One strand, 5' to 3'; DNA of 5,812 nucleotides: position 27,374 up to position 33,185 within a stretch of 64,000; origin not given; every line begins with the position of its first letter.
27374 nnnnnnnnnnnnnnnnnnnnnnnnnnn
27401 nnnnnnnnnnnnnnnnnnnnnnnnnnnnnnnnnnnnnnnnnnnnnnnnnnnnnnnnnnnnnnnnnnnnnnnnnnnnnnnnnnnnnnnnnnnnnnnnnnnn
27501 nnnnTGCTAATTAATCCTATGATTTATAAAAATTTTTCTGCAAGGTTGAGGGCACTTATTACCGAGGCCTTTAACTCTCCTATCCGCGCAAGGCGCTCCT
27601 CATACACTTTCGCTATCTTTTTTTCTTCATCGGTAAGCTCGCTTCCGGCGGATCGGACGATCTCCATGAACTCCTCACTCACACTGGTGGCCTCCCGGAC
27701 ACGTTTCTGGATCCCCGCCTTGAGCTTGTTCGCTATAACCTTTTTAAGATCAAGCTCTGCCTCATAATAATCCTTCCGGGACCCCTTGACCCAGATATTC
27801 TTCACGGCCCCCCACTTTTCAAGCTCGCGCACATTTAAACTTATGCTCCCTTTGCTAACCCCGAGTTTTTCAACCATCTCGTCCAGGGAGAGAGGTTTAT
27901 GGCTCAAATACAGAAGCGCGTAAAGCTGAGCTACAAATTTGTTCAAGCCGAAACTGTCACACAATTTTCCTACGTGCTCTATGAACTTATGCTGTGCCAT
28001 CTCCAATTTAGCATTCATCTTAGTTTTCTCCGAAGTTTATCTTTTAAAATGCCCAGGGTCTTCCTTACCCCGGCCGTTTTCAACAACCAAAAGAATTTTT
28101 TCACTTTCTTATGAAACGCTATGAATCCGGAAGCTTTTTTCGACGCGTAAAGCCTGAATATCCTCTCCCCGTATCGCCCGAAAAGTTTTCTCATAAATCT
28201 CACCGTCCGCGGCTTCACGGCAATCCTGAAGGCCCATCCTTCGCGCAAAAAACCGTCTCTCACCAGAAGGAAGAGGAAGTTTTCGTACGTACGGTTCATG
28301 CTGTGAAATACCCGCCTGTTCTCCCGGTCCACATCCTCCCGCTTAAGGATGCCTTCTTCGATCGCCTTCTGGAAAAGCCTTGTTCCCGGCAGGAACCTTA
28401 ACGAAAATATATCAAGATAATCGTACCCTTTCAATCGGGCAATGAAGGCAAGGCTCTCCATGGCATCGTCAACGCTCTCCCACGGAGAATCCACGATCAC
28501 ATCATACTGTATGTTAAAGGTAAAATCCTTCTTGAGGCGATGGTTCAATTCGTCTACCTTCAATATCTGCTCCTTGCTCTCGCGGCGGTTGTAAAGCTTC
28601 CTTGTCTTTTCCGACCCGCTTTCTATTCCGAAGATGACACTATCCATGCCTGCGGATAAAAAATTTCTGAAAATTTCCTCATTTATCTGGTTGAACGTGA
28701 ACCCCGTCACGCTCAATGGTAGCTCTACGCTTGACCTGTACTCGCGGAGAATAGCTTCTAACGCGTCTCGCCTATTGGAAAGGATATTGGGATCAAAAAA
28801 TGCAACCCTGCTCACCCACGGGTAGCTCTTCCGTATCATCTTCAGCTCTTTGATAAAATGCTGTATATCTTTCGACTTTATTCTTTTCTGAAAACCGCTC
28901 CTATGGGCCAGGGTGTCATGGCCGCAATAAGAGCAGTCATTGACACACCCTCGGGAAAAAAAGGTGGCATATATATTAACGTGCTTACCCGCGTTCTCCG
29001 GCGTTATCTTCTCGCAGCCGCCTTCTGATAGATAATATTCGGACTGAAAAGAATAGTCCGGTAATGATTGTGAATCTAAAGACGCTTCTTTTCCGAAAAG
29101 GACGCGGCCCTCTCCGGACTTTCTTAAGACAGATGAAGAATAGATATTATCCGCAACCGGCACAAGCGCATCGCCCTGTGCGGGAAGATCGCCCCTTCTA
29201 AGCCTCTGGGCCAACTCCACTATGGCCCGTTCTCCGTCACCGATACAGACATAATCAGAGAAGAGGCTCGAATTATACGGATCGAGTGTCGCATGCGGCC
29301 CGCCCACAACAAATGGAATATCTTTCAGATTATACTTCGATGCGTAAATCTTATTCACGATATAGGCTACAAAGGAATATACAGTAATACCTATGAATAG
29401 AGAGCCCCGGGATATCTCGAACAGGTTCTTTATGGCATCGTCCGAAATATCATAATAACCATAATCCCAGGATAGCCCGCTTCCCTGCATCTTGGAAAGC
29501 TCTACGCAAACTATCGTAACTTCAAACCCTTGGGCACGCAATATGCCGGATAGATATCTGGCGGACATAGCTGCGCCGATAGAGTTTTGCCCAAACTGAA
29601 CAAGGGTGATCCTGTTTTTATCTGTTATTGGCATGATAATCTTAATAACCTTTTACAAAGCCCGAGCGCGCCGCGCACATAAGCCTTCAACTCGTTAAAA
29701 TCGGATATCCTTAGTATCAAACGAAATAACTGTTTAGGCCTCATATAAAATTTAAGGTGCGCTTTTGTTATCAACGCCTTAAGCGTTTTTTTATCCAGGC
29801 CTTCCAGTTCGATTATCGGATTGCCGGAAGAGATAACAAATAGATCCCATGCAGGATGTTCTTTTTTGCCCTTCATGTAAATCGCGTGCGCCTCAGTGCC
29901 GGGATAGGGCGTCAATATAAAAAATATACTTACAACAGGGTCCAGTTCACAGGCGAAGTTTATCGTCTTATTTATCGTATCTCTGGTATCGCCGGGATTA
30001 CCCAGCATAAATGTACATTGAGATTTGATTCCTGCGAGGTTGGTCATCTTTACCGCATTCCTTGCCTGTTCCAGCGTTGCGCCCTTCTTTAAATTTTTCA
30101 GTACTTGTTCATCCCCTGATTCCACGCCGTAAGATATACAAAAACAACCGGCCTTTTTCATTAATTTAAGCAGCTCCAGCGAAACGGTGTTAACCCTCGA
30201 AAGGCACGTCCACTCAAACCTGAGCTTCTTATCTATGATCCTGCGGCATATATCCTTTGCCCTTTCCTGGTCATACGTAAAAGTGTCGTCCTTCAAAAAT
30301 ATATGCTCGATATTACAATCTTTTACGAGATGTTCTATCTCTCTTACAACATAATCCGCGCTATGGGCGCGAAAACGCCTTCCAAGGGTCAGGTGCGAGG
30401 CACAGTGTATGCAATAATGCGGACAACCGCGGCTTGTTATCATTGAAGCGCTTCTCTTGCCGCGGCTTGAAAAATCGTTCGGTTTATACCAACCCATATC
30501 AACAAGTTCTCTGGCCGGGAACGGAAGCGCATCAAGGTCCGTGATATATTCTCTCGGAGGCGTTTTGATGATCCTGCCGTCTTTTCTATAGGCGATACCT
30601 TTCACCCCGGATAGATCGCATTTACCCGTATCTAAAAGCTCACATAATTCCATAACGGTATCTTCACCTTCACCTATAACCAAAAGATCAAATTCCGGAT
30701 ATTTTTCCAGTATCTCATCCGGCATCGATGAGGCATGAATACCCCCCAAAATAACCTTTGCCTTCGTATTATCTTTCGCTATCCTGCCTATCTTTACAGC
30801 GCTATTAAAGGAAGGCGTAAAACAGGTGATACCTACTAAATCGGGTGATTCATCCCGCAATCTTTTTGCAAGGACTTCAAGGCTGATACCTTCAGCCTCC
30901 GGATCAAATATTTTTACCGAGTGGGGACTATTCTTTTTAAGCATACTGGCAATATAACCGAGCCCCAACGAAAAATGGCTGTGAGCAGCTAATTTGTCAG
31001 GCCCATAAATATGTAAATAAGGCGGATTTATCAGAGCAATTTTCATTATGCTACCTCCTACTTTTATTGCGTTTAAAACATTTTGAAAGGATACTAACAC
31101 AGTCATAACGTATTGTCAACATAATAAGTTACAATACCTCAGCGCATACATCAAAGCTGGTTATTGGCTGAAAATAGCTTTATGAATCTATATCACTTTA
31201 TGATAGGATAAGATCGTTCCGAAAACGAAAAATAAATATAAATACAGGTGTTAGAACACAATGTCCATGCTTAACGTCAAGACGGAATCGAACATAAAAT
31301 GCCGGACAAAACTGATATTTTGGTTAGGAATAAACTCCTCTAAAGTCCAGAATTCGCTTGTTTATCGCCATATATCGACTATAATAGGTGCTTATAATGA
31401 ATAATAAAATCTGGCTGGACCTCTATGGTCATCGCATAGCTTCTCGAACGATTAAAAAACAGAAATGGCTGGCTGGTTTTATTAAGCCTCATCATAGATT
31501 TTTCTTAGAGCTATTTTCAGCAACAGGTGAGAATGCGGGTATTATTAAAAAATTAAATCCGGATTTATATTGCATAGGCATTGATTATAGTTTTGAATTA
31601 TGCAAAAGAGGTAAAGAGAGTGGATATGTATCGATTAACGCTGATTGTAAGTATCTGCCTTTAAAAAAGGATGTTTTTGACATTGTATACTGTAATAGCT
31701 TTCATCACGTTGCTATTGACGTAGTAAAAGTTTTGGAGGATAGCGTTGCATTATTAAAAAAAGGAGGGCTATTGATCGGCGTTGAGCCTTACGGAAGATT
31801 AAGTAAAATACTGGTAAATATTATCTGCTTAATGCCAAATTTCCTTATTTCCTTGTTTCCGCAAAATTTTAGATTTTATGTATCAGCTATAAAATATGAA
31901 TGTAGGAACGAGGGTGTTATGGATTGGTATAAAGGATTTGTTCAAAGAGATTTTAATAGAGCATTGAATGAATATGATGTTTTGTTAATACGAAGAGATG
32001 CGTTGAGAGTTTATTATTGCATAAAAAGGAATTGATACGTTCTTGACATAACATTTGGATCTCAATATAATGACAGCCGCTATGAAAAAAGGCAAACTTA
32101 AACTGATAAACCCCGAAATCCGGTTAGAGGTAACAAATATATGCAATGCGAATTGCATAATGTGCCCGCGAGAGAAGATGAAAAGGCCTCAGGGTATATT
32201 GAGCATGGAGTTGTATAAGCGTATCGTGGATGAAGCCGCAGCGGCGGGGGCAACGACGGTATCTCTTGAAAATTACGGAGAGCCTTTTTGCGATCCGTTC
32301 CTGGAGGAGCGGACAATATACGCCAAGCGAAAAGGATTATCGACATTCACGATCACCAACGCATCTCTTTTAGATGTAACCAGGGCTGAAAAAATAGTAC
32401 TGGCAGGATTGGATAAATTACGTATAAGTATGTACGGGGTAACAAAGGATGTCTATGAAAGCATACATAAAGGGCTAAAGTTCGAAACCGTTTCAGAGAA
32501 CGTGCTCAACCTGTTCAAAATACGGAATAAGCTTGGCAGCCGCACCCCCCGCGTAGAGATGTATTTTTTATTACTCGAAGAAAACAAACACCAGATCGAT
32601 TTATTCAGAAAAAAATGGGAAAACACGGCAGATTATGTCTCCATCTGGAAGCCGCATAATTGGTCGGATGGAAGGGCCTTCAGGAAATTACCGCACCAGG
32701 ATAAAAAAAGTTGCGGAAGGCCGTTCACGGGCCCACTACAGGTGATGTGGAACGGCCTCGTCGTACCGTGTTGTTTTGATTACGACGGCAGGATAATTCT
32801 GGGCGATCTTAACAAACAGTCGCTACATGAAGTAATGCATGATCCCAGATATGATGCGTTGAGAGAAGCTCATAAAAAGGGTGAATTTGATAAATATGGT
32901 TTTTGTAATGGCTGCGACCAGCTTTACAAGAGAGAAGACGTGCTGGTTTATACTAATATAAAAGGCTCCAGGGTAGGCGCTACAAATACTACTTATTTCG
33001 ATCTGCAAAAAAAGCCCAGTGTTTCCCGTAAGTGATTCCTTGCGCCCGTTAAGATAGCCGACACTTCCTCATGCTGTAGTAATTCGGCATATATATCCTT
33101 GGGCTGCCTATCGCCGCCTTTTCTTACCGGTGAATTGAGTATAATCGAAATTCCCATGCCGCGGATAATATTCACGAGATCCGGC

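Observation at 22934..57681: Three to four adjacent polyprenyl-phosphate-sugar synthase + GT-C membrane transferase pairs in one locus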

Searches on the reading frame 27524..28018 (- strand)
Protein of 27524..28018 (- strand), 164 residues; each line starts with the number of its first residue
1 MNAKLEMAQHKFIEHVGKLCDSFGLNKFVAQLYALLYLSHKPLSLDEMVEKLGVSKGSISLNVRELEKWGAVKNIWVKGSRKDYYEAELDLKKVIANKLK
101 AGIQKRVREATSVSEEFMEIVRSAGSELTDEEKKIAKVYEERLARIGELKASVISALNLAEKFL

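Call 4: search_protein_families(library=pfam, proteins=[window:27524-28018:-], max_evalue=0.01)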
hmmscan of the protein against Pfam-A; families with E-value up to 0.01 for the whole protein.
window:27524-28018:- (164 aa): 5 families
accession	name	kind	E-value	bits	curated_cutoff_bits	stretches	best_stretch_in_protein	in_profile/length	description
PF12802.13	MarR_2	-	8.6e-07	29.5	27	1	30-72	6-50/61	MarR family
PF08279.18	HTH_11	-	1.7e-05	25.1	25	1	31-72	4-44/55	HTH domain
PF01978.25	TrmB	-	3.1e-05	24.2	25.6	1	22-85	3-62/68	Sugar-specific transcriptional regulator TrmB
PF12840.13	HTH_20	-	0.0038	17.6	27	1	35-72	10-48/51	Helix-turn-helix domain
PF01047.28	MarR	-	0.0078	16.5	24.6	0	40-72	15-47/59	MarR family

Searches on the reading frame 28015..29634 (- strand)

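Call 4: search_protein_families(library=pfam, proteins=[window:28015-29634:-], max_evalue=0.01)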
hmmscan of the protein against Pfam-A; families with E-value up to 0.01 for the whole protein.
window:28015-29634:- (539 aa): 3 families
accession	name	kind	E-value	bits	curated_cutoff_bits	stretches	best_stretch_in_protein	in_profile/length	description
PF04055.27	Radical_SAM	-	9.1e-14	52.4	29.5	1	226-367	3-139/166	Radical SAM superfamily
PF02310.24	B12-binding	-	6.3e-09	36.1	32.1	1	22-141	14-120/121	B12 binding domain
PF19864.5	Radical_SAM_N2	-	0.00029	20.8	29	1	104-147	84-127/151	Radical SAM proteins, N-terminal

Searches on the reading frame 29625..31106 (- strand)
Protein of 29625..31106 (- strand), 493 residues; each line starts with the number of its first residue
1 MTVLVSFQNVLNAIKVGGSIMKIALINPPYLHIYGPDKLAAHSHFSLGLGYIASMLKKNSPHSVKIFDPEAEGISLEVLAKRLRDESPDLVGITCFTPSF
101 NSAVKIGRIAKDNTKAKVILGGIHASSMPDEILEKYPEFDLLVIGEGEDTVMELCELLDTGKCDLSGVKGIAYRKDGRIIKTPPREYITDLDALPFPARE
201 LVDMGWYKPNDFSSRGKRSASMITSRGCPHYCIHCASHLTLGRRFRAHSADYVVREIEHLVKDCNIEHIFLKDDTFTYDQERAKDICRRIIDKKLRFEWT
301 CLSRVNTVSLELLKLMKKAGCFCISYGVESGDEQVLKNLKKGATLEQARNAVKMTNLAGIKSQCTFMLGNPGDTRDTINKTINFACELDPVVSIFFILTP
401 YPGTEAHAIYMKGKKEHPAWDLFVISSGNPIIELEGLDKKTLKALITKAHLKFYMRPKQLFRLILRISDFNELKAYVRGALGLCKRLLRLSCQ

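Call 4: search_protein_families(library=pfam, proteins=[window:29625-31106:-], max_evalue=0.01)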
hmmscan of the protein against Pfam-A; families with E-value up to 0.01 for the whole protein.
window:29625-31106:- (493 aa): 3 families
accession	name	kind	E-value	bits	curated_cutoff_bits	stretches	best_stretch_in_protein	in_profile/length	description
PF04055.27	Radical_SAM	-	1.4e-22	81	29.5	1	222-385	1-166/166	Radical SAM superfamily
PF02310.24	B12-binding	-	3.3e-22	79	32.1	1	43-154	11-120/121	B12 binding domain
PF19864.5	Radical_SAM_N2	-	0.0071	16.2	29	0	112-162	83-129/151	Radical SAM proteins, N-terminal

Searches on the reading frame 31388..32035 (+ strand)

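Call 4: search_protein_families(library=pfam, proteins=[window:31388-32035:+], max_evalue=0.01)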
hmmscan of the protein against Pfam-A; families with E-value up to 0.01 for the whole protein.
window:31388-32035:+ (215 aa): 4 families
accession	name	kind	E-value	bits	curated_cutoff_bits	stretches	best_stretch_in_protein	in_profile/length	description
PF08241.18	Methyltransf_11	-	1.5e-09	38.8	21.2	1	45-130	6-94/95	Methyltransferase domain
PF13649.12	Methyltransf_25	-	5.6e-08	33.8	27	1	40-127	2-97/97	Methyltransferase domain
PF08242.18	Methyltransf_12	-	1.5e-05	26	30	1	41-129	2-98/98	Methyltransferase domain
PF13847.12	Methyltransf_31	-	5.8e-05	23.2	27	1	39-134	7-112/145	Methyltransferase domain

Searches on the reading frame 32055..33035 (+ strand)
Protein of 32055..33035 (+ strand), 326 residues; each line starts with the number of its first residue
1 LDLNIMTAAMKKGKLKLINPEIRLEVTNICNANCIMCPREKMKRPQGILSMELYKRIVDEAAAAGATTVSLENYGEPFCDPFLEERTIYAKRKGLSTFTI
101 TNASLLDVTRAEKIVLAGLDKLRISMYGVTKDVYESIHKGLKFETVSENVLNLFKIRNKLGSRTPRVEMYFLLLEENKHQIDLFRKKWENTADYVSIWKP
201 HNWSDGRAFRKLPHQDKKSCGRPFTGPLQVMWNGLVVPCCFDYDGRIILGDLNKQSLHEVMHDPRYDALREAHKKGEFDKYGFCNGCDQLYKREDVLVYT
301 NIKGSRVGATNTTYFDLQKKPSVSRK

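Call 4: search_protein_families(library=pfam, proteins=[window:32055-33035:+], max_evalue=0.01)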
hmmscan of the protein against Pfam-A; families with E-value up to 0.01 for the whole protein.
window:32055-33035:+ (326 aa): 2 families
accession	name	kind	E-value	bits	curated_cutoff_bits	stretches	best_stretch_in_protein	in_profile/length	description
PF04055.27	Radical_SAM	-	2.9e-14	54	29.5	1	25-181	2-159/166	Radical SAM superfamily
PF13186.11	SPASM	-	6.1e-13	49.3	21.5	1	228-288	8-67/67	Iron-sulfur cluster-binding domain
